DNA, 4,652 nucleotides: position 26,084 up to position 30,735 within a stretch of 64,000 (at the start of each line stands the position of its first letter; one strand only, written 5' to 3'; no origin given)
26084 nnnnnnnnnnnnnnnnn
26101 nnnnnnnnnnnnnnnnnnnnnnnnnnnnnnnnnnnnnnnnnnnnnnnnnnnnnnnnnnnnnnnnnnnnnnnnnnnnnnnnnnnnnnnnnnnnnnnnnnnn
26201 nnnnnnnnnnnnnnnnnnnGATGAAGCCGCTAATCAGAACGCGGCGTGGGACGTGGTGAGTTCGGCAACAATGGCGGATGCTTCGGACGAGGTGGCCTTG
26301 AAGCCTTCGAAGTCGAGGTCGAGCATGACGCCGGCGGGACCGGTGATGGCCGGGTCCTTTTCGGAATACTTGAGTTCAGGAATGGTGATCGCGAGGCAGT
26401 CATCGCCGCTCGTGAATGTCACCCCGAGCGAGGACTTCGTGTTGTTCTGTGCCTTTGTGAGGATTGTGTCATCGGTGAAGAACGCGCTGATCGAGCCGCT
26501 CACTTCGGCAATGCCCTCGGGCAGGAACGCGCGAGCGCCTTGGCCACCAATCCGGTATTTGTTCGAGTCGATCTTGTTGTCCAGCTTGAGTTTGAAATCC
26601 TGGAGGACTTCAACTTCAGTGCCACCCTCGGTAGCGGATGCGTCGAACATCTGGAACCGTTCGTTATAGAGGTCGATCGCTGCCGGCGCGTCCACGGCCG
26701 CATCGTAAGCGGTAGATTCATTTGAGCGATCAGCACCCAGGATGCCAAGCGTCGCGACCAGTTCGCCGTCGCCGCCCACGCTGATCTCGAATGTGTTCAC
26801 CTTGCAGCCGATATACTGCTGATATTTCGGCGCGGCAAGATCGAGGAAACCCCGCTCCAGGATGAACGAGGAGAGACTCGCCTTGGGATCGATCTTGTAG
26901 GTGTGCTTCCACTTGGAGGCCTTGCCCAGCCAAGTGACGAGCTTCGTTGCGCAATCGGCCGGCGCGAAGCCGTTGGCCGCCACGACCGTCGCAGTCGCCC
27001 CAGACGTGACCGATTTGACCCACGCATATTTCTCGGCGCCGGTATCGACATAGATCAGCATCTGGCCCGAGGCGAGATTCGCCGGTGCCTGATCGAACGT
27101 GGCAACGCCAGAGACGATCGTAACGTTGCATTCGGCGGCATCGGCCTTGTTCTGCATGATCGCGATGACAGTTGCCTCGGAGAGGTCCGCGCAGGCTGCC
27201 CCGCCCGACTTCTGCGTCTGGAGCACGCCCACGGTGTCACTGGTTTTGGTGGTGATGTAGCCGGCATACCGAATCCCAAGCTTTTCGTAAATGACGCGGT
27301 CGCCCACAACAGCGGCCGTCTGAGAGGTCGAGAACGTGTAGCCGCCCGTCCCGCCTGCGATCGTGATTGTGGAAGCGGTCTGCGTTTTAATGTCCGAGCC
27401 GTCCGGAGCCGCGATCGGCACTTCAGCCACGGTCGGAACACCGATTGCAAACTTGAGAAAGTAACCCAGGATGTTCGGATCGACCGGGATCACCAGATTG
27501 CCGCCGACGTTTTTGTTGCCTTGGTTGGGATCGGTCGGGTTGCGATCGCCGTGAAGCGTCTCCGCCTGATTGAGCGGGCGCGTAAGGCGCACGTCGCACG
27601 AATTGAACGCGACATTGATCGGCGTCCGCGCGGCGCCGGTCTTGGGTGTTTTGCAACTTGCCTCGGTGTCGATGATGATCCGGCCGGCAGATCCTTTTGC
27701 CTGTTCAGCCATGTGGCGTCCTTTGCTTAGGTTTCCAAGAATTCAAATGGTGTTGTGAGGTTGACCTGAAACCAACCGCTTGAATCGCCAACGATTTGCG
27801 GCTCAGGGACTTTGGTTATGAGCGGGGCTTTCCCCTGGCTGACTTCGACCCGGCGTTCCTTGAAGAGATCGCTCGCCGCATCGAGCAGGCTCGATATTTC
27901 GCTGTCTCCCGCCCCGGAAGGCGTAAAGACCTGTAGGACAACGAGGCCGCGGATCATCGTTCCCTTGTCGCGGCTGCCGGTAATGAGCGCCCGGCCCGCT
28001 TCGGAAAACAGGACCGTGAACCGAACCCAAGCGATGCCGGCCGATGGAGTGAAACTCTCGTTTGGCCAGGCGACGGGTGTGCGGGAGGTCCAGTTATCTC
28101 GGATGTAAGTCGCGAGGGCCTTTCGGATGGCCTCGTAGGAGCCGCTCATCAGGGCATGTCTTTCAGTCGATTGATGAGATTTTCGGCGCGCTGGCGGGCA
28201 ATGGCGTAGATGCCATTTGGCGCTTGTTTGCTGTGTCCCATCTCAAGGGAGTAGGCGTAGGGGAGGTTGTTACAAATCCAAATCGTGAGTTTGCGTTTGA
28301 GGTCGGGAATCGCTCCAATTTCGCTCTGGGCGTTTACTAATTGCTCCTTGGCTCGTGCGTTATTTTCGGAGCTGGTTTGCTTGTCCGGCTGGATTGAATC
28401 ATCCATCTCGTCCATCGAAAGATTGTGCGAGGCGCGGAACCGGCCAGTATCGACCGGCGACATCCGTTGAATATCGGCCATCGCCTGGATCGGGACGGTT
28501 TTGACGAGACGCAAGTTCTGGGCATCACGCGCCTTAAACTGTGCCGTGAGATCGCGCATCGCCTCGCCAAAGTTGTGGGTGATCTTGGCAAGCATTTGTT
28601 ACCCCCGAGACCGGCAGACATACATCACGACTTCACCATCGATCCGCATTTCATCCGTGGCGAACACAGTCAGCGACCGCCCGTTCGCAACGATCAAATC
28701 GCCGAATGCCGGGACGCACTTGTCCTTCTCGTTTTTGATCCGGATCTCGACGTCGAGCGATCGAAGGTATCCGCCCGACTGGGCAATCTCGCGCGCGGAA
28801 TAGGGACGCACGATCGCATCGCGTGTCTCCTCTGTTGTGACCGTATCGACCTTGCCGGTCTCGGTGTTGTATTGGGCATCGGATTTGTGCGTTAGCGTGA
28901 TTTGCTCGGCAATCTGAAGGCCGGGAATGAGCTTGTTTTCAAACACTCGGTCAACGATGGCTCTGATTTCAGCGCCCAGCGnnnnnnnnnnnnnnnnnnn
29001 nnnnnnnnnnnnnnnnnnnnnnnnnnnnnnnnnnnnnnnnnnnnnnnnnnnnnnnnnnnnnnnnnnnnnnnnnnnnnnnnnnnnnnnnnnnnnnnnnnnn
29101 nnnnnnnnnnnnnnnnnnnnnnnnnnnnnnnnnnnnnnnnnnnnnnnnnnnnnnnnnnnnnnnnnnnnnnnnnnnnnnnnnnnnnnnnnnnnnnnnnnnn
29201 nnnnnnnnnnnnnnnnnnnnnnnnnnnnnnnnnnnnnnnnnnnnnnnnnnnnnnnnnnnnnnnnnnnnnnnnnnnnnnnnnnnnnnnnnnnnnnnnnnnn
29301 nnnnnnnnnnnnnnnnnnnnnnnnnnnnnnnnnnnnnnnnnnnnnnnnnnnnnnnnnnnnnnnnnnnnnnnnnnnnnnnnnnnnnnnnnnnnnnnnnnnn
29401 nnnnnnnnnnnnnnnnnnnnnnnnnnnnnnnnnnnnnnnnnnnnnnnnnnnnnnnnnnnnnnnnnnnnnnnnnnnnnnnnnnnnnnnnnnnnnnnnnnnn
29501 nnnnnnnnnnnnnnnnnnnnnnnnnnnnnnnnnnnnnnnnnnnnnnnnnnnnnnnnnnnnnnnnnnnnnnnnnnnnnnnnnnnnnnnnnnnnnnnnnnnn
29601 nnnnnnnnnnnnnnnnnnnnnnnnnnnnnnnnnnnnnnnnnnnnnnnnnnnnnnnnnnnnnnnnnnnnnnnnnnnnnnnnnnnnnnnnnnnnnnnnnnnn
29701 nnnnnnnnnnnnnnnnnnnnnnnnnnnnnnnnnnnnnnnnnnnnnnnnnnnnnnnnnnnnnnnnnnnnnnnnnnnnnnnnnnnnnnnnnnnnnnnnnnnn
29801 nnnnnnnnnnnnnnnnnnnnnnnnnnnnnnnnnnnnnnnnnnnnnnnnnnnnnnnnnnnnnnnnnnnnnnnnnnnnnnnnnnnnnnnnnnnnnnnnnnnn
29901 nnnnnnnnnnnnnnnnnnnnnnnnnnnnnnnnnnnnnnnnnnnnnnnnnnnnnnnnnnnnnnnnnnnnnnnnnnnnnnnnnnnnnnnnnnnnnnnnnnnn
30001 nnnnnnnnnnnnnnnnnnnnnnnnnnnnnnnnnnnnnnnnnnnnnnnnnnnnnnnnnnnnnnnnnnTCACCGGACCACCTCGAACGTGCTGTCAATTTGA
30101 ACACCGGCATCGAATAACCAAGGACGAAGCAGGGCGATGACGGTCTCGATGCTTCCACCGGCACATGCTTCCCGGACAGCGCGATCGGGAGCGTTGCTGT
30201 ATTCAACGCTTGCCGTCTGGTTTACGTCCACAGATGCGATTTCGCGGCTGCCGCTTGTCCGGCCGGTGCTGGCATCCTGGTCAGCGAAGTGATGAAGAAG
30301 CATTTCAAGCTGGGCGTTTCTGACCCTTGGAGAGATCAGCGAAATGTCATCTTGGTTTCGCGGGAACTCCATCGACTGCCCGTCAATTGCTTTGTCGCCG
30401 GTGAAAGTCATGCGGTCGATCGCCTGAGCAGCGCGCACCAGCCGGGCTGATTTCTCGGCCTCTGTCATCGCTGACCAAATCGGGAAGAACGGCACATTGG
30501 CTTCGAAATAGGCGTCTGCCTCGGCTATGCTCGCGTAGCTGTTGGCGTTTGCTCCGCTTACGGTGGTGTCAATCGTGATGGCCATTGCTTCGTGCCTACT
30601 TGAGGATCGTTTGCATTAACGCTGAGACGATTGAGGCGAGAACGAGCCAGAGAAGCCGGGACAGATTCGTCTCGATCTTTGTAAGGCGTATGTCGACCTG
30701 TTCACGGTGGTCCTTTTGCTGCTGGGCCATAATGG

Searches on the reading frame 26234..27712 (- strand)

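Call 93: search_protein_families(library=pfam, proteins=[window:26234-27712:-], max_evalue=0.001)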
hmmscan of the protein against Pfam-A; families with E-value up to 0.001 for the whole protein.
window:26234-27712:- (492 aa): 1 family
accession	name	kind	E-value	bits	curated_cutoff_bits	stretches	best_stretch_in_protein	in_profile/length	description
PF18906.5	Phage_tube_2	-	1.6e-44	152.9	27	1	7-470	1-266/266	Phage tail tube protein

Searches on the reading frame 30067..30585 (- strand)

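Call 93: search_protein_families(library=pfam, proteins=[window:30067-30585:-], max_evalue=0.001)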
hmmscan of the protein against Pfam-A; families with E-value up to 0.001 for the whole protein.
window:30067-30585:- (172 aa): 1 family
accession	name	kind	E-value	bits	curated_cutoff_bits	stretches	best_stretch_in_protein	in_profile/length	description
PF20557.3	DnaT_2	-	4.3e-21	75.9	27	1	1-163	1-158/168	Putative DnaT-like ssDNA binding protein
